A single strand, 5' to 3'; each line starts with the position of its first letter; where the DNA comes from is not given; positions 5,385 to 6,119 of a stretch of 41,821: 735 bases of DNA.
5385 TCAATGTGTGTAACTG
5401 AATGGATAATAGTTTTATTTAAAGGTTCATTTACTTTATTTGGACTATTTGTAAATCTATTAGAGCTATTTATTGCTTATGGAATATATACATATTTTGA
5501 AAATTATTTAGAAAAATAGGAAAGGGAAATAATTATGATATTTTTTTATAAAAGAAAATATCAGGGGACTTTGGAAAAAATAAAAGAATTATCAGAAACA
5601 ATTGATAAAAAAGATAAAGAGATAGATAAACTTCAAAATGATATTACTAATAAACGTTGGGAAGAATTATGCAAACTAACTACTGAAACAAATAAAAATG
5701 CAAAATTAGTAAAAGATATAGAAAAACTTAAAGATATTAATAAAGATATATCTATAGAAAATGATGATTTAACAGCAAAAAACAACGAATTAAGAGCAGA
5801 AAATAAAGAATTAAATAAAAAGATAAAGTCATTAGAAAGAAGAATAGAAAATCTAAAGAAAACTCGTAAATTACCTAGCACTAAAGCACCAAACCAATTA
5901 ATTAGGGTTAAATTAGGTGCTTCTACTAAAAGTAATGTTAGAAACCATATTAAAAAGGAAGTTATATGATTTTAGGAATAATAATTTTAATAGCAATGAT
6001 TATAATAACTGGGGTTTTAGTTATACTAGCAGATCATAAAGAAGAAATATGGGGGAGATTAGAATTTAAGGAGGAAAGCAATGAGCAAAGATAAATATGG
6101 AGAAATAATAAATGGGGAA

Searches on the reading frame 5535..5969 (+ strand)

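Call 24: search_protein_families(library=pfam, proteins=[window:5535-5969:+], max_evalue=0.01)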
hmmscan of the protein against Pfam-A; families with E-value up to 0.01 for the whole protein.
window:5535-5969:+ (144 aa): 5 families
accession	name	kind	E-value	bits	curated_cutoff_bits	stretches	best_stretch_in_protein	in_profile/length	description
PF06005.17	ZapB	-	0.00013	22.8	31.5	1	54-107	12-65/71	Cell division protein ZapB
PF04977.20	DivIC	-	0.001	19.2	28.9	0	77-102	27-55/80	Septum formation initiator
PF06818.20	Fez1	-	0.0012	19.8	34.4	1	10-111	48-145/199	Fez1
PF16808.10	PKcGMP_CC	-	0.0049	16.9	35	1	14-35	8-29/35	Coiled-coil N-terminus of cGMP-dependent protein kinase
PF24580.1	DUF7607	-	0.0095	16.5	27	0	7-64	39-96/110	Domain of unknown function (DUF7607)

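Call 25: search_protein_families(library=phrogs, proteins=[window:5535-5969:+], max_evalue=0.001)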
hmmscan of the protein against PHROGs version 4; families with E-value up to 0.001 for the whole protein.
window:5535-5969:+ (144 aa): 3 families
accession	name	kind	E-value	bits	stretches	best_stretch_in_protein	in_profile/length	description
phrog_3671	-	unknown function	0.00015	22.9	0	63-109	39-85/87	-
phrog_4896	-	other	0.00057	20.4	1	5-121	158-280/291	glycerophosphoryl diester phosphodiesterase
phrog_739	-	lysis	0.00079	20.6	0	2-67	22-93/122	Rz-like spanin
